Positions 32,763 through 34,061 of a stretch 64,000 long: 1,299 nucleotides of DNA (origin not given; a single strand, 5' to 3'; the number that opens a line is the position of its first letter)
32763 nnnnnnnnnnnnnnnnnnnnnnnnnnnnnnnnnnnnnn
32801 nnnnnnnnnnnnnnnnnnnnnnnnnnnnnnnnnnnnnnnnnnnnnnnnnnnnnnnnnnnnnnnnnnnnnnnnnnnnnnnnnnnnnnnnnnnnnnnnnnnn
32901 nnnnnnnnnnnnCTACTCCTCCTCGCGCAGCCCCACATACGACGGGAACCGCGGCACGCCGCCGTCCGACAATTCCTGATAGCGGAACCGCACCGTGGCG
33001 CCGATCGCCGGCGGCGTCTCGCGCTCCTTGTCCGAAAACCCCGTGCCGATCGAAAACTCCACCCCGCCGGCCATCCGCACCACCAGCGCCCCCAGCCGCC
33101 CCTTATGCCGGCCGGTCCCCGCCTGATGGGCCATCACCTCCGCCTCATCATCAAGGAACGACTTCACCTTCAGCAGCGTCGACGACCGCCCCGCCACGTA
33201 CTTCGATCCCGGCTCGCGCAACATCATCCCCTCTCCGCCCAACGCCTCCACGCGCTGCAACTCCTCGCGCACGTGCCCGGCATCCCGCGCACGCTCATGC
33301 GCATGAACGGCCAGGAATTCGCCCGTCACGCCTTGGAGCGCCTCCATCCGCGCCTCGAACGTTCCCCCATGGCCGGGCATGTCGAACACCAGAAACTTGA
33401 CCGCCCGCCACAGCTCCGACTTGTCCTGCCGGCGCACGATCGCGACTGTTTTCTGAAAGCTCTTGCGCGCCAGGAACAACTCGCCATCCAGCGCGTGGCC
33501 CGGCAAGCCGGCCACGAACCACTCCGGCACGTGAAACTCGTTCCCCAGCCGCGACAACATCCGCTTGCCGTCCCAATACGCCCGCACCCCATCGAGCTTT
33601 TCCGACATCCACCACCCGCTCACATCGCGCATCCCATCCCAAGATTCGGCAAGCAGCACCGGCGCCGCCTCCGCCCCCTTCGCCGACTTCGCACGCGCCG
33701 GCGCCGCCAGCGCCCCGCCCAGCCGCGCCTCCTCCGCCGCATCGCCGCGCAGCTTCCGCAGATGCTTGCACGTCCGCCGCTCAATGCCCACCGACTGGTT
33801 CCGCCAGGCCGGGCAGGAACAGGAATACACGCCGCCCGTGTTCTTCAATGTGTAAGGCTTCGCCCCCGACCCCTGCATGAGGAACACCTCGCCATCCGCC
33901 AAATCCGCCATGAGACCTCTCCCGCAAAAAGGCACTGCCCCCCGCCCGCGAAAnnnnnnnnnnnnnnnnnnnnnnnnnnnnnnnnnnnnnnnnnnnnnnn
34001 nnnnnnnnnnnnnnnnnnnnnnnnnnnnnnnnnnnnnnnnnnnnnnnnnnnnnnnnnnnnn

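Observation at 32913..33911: ATP-dependent DNA ligase fused to an N-terminal SWIM zinc finger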

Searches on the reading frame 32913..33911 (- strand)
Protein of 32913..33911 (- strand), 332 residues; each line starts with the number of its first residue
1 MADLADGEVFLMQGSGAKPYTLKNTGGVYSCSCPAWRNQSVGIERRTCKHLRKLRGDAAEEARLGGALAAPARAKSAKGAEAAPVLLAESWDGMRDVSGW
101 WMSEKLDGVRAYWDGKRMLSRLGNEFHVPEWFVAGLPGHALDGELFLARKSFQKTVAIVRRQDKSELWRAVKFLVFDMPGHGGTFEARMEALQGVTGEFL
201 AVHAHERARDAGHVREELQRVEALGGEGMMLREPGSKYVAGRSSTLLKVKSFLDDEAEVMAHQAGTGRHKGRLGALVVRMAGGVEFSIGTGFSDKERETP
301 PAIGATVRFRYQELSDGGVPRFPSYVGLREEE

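Call 3: search_protein_families(library=pfam, proteins=[window:32913-33911:-], max_evalue=1)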
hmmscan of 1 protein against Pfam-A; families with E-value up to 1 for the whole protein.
window:32913-33911:- (332 aa): 2 families
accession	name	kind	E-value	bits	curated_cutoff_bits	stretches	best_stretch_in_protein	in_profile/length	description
PF14743.12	DNA_ligase_OB_2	-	1.3e-26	92.8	28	1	265-329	2-66/66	DNA ligase OB-like domain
PF01068.26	DNA_ligase_A_M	-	7.7e-07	29.4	26.2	1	100-250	22-204/204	ATP dependent DNA ligase domain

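Call 4: search_protein_families(library=ncbifam, proteins=[window:32913-33911:-], max_evalue=1)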
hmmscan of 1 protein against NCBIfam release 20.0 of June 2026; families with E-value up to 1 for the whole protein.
window:32913-33911:- (332 aa): 10 families
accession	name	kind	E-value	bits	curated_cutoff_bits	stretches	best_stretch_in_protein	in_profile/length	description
NF006592.0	PRK09125.1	equivalog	8.1e-95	317.1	200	1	74-331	20-282/283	DNA ligase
TIGR02779.1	NHEJ_ligase_lig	equivalog_domain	7e-14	51.7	227.75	1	98-298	14-235/302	non-homologous end-joining DNA ligase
NF007210.0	PRK09632.1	equivalog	3.1e-11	42.3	989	1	62-298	458-710/781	ATP-dependent DNA ligase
TIGR02776.1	NHEJ_ligase_prk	equivalog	2e-08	33.5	373.2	1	138-299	55-227/587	DNA ligase D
NF002868.0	PRK03180.1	equivalog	4.3e-07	29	641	1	151-276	272-406/509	ATP-dependent DNA ligase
NF004628.0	PRK05972.1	subfamily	4.4e-05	21.8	895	1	72-296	233-476/870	ATP-dependent DNA ligase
NF006701.0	PRK09247.1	equivalog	0.0014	17.7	543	1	66-244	188-399/540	ATP-dependent DNA ligase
TIGR04120.1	DNA_lig_bact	equivalog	0.0021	17.1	400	1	199-246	345-392/526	cisplatin damage response ATP-dependent DNA ligase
NF041331.1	LigA_Halo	equivalog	0.0095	14.5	830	1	185-286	359-463/552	ATP-dependent DNA ligase LigA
NF006078.0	PRK08224.1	equivalog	0.076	11.9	296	1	183-257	132-205/350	ATP-dependent DNA ligase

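Call 7: find_homologous_proteins(query=window:32913-33911:-)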
Query window:32913-33911:- (332 aa): 7917 proteins with E <= 0.001 among 8000 candidates; the best 120 are listed.
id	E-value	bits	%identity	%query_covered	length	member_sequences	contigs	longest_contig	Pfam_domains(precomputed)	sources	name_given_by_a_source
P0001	6.1e-219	744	100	100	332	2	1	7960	PF14743.13,PF01068.27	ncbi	-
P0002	3.5e-180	617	81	100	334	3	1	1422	PF14743.13,PF01068.27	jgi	jgi:DNA ligase-1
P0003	5.4e-169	580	75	100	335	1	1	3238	PF14743.13,PF01068.27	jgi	jgi:DNA ligase-1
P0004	5.7e-167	573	75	100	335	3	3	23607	PF14743.13,PF01068.27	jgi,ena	-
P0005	3.2e-166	571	72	100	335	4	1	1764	PF14743.13,PF01068.27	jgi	jgi:DNA ligase-1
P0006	4.5e-166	570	70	100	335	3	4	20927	PF14743.13,PF01068.27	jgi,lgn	jgi:DNA ligase-1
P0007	2.8e-165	568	73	100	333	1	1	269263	PF14743.13,PF01068.27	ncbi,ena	-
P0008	3.5e-165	567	74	100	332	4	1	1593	PF14743.13,PF01068.27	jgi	-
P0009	5.2e-164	563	73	100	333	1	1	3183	PF14743.13,PF01068.27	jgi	jgi:DNA ligase-1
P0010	9.8e-164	562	73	100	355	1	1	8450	PF14743.13,PF01068.27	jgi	jgi:DNA ligase-1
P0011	7.3e-163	560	75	100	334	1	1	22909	PF14743.13,PF01068.27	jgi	jgi:DNA ligase-1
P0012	4.7e-162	557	73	100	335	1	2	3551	PF14743.13,PF01068.27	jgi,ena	-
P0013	1.2e-161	556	73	100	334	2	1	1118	PF14743.13,PF01068.27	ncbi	-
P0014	6.0e-161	553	71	100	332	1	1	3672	PF14743.13,PF01068.27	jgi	jgi:DNA ligase-1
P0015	2.4e-160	551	73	100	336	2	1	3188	PF14743.13,PF01068.27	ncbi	-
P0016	3.6e-160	551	73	100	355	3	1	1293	PF14743.13,PF01068.27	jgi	jgi:DNA ligase-1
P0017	5.2e-160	550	72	100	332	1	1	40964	PF14743.13,PF01068.27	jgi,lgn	-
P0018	1.6e-159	549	71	100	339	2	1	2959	PF14743.13,PF01068.27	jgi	jgi:DNA ligase-1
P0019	1.7e-159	549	71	100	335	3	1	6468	PF14743.13,PF01068.27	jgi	jgi:DNA ligase-1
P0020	3.0e-159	548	72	100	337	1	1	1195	PF14743.13,PF01068.27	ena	-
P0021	3.1e-159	548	72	100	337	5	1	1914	PF14743.13,PF01068.27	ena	-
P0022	3.5e-159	548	71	100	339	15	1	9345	PF14743.13,PF01068.27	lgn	-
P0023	4.0e-159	547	71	100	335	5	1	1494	PF14743.13,PF01068.27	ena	-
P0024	7.8e-159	546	72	100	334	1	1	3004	PF14743.13,PF01068.27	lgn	-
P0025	1.2e-158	546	73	100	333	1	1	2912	PF14743.13,PF01068.27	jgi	jgi:DNA ligase-1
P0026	2.2e-158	545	71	100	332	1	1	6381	PF14743.13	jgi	jgi:DNA ligase-1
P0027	2.3e-158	545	70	100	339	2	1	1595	PF14743.13,PF01068.27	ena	-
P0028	2.3e-158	545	71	100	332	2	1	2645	PF14743.13,PF01068.27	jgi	jgi:DNA ligase-1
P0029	2.4e-158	545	72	100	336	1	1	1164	PF14743.13,PF01068.27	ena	-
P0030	3.0e-158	544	70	100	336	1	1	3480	PF14743.13,PF01068.27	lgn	-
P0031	5.8e-158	544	70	100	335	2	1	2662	PF14743.13,PF01068.27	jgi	-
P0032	6.6e-158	543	70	100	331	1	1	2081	PF14743.13,PF01068.27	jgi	jgi:DNA ligase-1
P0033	7.5e-158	543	71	100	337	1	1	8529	PF14743.13,PF01068.27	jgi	jgi:DNA ligase 1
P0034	9.4e-158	543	71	100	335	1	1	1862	PF14743.13,PF01068.27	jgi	jgi:DNA ligase-1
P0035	2.2e-157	542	70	100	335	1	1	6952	PF14743.13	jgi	jgi:DNA ligase-1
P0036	2.6e-157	541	71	100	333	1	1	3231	PF14743.13,PF01068.27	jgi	jgi:DNA ligase-1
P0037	3.3e-157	541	71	100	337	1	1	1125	PF14743.13,PF01068.27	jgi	jgi:DNA ligase-1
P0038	3.8e-157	541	71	100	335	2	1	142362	PF14743.13,PF01068.27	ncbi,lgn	-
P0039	4.7e-157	541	70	100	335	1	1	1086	PF14743.13,PF01068.27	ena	-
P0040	5.8e-157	540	70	100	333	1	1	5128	PF14743.13,PF01068.27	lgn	-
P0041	8.8e-157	540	70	100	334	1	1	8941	PF14743.13,PF01068.27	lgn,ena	-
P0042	1.5e-156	539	69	100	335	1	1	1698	PF14743.13,PF01068.27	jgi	jgi:DNA ligase-1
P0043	1.7e-156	539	70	99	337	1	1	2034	PF14743.13,PF01068.27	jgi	jgi:DNA ligase-1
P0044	2.1e-156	538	71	100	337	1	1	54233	PF14743.13,PF01068.27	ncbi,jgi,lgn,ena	-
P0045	8.2e-156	536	69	100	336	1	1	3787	PF14743.13,PF01068.27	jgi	jgi:DNA ligase-1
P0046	1.3e-155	536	70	100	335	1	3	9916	PF14743.13,PF01068.27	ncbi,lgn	-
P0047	1.4e-155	536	71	100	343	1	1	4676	PF14743.13,PF01068.27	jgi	jgi:DNA ligase 1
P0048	1.6e-155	536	72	96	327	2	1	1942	PF14743.13,PF01068.27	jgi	jgi:DNA ligase-1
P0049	1.6e-155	535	70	100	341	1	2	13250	PF14743.13,PF01068.27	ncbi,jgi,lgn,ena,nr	ncbi:MAG TPA: DNA ligase [Tepidisphaeraceae bacterium]|nr:DNA ligase [Tepidisphaeraceae bacterium]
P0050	2.5e-155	535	70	100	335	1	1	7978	PF14743.13,PF01068.27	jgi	jgi:DNA ligase-1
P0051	2.6e-155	535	70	100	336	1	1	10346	PF14743.13,PF01068.27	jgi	jgi:DNA ligase 1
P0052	4.9e-155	534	70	100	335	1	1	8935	PF14743.13,PF01068.27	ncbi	ncbi:MAG: DNA ligase [Tepidisphaeraceae bacterium]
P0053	5.8e-155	534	70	100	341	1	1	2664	PF14743.13,PF01068.27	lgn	-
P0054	6.3e-155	534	70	100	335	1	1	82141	PF14743.13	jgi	jgi:DNA ligase-1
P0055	7.1e-155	533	69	100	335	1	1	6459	PF14743.13,PF01068.27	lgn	-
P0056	9.8e-155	533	69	100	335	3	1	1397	PF14743.13,PF01068.27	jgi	-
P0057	4.0e-154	531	73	96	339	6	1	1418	PF14743.13,PF01068.27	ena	-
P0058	5.8e-154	530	69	100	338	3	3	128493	PF14743.13,PF01068.27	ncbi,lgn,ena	-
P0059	1.1e-153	529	69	100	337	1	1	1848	PF14743.13,PF01068.27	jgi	jgi:DNA ligase-1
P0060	1.3e-153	529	71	100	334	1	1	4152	PF14743.13,PF01068.27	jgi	jgi:DNA ligase-1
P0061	1.4e-153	529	72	96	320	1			PF14743.13,PF01068.27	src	-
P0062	1.9e-153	529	70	100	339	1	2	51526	PF14743.13,PF01068.27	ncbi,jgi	ncbi:MAG TPA: DNA ligase [Tepidisphaeraceae bacterium]|jgi:DNA ligase-1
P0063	2.3e-153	528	70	100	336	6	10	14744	PF14743.13,PF01068.27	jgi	jgi:DNA ligase-1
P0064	2.9e-153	528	68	100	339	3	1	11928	PF14743.13,PF01068.27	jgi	jgi:DNA ligase-1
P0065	3.5e-153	528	69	100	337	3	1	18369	PF14743.13,PF01068.27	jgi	jgi:DNA ligase-1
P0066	3.6e-153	528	70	100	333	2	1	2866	PF14743.13,PF01068.27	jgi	jgi:DNA ligase-1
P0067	4.1e-153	528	69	100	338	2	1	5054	PF14743.13,PF01068.27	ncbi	ncbi:MAG TPA: DNA ligase [Phycisphaerae bacterium]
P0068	4.5e-153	527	69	100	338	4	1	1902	PF14743.13,PF01068.27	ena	-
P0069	5.4e-153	527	71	100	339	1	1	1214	PF14743.13,PF01068.27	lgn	-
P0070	1.3e-152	526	67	99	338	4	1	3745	PF14743.13,PF01068.27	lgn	-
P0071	1.5e-152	526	70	100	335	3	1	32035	PF14743.13,PF01068.27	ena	-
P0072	1.9e-152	525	69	100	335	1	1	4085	PF14743.13,PF01068.27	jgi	jgi:DNA ligase-1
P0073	3.7e-152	524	69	100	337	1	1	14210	PF14743.13,PF01068.27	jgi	jgi:DNA ligase-1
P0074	4.1e-152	524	70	100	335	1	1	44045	PF14743.13,PF01068.27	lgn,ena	-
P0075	1.0e-151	523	70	99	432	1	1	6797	PF14743.13,PF01068.27,PF05406.21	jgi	jgi:DNA ligase-1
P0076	1.3e-151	523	68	100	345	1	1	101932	PF14743.13,PF01068.27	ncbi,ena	-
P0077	2.3e-151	522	68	100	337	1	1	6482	PF14743.13,PF01068.27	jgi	jgi:DNA ligase-1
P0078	2.5e-151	522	68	100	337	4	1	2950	PF14743.13,PF01068.27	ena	-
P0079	4.1e-151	521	68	100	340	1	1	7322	PF14743.13,PF01068.27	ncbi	ncbi:MAG: DNA ligase [Tepidisphaeraceae bacterium]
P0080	5.8e-151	520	67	100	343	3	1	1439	PF14743.13,PF01068.27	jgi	jgi:DNA ligase-1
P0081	1.6e-150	519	69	99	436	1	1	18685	PF14743.13,PF01068.27,PF05406.21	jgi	jgi:DNA ligase-1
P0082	2.2e-150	519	69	100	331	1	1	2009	PF14743.13,PF01068.27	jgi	-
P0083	2.9e-150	518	68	100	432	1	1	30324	PF14743.13,PF01068.27,PF05406.21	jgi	jgi:DNA ligase-1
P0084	4.2e-150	518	68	100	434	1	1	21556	PF14743.13,PF01068.27,PF05406.21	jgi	jgi:DNA ligase-1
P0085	4.4e-150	518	67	100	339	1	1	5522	PF14743.13,PF01068.27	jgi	jgi:DNA ligase-1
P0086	5.2e-150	517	69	100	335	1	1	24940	PF14743.13,PF01068.27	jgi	jgi:DNA ligase-1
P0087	6.4e-150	517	67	100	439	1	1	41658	PF14743.13,PF01068.27,PF05406.21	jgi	jgi:DNA ligase-1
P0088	6.5e-150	517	68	100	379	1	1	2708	PF14743.13,PF01068.27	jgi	jgi:DNA ligase-1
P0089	7.0e-150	517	69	100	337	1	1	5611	PF14743.13,PF01068.27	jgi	jgi:DNA ligase-1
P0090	9.2e-150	517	68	100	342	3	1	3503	PF14743.13,PF01068.27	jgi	jgi:DNA ligase-1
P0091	9.2e-150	517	68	100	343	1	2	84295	PF14743.13,PF01068.27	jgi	jgi:DNA ligase-1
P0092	9.8e-150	516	69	99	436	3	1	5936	PF14743.13,PF01068.27,PF05406.21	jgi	jgi:DNA ligase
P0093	1.0e-149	516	67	100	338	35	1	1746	PF14743.13,PF01068.27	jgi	jgi:DNA ligase 1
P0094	1.7e-149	516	69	100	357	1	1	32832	PF14743.13,PF01068.27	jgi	jgi:DNA ligase-1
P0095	2.0e-149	515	68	100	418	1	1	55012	PF14743.13,PF01068.27,PF05406.21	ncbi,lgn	-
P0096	2.0e-149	515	67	100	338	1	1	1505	PF14743.13,PF01068.27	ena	-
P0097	2.1e-149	515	68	100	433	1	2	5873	PF14743.13,PF01068.27,PF05406.21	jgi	jgi:DNA ligase-1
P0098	2.4e-149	515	67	100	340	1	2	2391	PF14743.13,PF01068.27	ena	-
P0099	2.9e-149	515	68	100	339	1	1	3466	PF14743.13,PF01068.27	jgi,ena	-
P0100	3.3e-149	515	67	100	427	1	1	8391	PF14743.13,PF01068.27,PF05406.21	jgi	jgi:DNA ligase-1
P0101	4.2e-149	514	69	100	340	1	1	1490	PF14743.13,PF01068.27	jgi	jgi:DNA ligase-1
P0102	6.0e-149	514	69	99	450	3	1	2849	PF14743.13,PF01068.27,PF05406.21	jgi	jgi:DNA ligase 1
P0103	6.9e-149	514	68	100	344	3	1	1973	PF14743.13,PF01068.27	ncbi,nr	ncbi:MAG: DNA ligase [Verrucomicrobia bacterium]|nr:DNA ligase [Verrucomicrobiota bacterium]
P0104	7.1e-149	514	68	99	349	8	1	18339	PF14743.13,PF01068.27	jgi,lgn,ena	-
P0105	8.2e-149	513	68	99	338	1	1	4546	PF14743.13,PF01068.27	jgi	-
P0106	8.6e-149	513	70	99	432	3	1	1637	PF14743.13,PF01068.27,PF05406.21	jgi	jgi:DNA ligase 1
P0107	9.2e-149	513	68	99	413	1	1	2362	PF14743.13,PF01068.27,PF05406.21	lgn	-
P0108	9.6e-149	513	68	100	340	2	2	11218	PF14743.13,PF01068.27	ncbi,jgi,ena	jgi:DNA ligase-1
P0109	9.7e-149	513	69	99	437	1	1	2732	PF14743.13,PF01068.27,PF05406.21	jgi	jgi:DNA ligase-1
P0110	1.1e-148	513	68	99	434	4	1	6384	PF14743.13,PF01068.27,PF05406.21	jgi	-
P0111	1.2e-148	513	66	100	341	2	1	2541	PF14743.13,PF01068.27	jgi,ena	-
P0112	1.6e-148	512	68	100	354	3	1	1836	PF14743.13,PF01068.27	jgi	-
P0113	1.8e-148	512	68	100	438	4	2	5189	PF14743.13,PF01068.27,PF05406.21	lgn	-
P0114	1.8e-148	512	68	100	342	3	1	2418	PF14743.13,PF01068.27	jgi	-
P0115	2.9e-148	512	66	100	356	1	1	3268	PF14743.13,PF01068.27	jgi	jgi:DNA ligase-1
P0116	3.0e-148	512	68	99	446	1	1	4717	PF14743.13,PF01068.27,PF05406.21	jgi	jgi:DNA ligase 1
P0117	4.0e-148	511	68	100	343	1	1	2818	PF14743.13,PF01068.27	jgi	jgi:DNA ligase 1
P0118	4.2e-148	511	67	99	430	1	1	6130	PF14743.13,PF01068.27,PF05406.21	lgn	-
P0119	4.3e-148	511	68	100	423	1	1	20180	PF14743.13,PF01068.27,PF05406.21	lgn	-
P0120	4.4e-148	511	67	99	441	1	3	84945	PF14743.13,PF01068.27,PF05406.21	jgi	-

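Call 14: find_encoding_contigs(protein=P0001, flank=10000, max_places=4)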
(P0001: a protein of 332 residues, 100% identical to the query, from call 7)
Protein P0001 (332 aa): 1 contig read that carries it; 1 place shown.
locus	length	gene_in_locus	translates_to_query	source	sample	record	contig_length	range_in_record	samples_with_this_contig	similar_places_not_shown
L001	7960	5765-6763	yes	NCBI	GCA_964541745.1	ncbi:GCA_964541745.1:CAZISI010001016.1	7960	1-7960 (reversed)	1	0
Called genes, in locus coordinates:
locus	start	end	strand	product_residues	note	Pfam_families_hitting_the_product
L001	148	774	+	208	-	-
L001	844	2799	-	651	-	PF00664:ABC_membrane, PF00005:ABC_tran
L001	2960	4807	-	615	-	PF00664:ABC_membrane, PF13191:AAA_16 (faint), PF00005:ABC_tran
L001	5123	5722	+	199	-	PF01035:DNA_binding_1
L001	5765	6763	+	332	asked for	PF01068:DNA_ligase_A_M (weak), PF14743:DNA_ligase_OB_2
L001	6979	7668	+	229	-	PF00005:ABC_tran, PF02463:SMC_N (faint), PF13304:AAA_21 (faint)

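Call 15: find_encoding_contigs(protein=P0007, flank=6000, max_places=2)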
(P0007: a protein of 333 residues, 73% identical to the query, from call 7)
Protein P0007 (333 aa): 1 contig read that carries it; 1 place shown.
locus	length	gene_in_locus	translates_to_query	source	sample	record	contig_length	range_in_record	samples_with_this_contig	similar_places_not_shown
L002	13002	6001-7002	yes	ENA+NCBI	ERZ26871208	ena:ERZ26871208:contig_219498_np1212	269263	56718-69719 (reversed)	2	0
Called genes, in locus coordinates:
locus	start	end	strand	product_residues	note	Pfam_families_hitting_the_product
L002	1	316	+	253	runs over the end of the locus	-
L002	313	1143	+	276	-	-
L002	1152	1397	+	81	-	-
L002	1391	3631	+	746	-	PF00004:AAA (weak), PF07724:AAA_2, PF07728:AAA_5, PF10431:ClpB_D2-small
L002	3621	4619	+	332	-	PF13191:AAA_16 (faint)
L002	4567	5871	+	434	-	PF07724:AAA_2, PF00004:AAA, PF07728:AAA_5, PF10431:ClpB_D2-small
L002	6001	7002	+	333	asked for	PF01068:DNA_ligase_A_M, PF14743:DNA_ligase_OB_2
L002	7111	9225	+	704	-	PF13576:Pentapeptide_3 (faint), PF23894:LD_SV2 (faint), PF00805:Pentapeptide (weak), PF13599:Pentapeptide_4, PF00805:Pentapeptide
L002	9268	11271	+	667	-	PF13576:Pentapeptide_3 (faint), PF13599:Pentapeptide_4, PF00805:Pentapeptide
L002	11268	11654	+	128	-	-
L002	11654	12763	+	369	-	-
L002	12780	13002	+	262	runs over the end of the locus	PF20720:nSTAND3 (weak), PF07726:AAA_3 (faint), PF07728:AAA_5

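Call 16: find_encoding_contigs(protein=P0058, flank=6000, max_places=2)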
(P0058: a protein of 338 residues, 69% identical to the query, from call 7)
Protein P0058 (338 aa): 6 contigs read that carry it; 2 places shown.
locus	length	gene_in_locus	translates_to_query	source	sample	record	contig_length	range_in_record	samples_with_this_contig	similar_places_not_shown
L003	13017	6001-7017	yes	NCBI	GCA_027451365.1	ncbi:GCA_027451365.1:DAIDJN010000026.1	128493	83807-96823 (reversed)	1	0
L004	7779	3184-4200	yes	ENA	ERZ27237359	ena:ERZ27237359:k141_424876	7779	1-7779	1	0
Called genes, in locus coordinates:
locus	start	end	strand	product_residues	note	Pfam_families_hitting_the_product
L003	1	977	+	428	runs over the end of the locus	PF08421:Methyltransf_13, PF13489:Methyltransf_23, PF08241:Methyltransf_11 (faint), PF08242:Methyltransf_12 (weak), PF08484:Methyltransf_14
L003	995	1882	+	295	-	PF01370:Epimerase, PF04321:RmlD_sub_bind (weak), PF16363:GDP_Man_Dehyd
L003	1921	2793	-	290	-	-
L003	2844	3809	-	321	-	PF00535:Glycos_transf_2, PF10111:Glyco_tranf_2_2, PF13641:Glyco_tranf_2_3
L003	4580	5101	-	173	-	PF01625:PMSR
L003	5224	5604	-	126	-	-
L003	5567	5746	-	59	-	-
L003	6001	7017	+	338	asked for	PF01068:DNA_ligase_A_M (weak), PF14743:DNA_ligase_OB_2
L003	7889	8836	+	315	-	PF01040:UbiA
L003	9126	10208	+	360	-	PF01850:PIN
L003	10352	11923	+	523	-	PF01336:tRNA_anti-codon, PF00152:tRNA-synt_2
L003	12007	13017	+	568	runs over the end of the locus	PF02687:FtsX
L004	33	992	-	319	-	PF00535:Glycos_transf_2, PF10111:Glyco_tranf_2_2, PF13641:Glyco_tranf_2_3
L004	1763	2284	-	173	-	PF01625:PMSR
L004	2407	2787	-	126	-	-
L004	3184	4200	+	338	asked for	PF01068:DNA_ligase_A_M (weak), PF14743:DNA_ligase_OB_2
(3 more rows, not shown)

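Call 17: find_encoding_contigs(protein=P0120, flank=6000, max_places=2)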
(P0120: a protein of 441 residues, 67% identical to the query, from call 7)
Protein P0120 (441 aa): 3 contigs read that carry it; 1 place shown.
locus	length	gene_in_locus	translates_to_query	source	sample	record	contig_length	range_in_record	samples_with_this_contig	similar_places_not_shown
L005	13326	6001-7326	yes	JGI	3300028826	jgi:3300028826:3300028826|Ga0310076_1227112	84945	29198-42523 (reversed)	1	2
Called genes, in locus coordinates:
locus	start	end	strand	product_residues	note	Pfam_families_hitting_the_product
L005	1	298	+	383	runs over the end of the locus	PF20030:bpMoxR (weak), PF07728:AAA_5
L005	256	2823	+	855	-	PF18934:DUF5682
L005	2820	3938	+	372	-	PF05762:VWA_CoxE, PF13519:VWA_2 (weak)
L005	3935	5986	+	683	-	-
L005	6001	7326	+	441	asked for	PF01068:DNA_ligase_A_M, PF14743:DNA_ligase_OB_2, PF05406:WGR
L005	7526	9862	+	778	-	-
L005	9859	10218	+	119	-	-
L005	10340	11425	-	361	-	PF03417:AAT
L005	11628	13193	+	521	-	-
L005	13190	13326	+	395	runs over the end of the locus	PF18566:Ldi (faint)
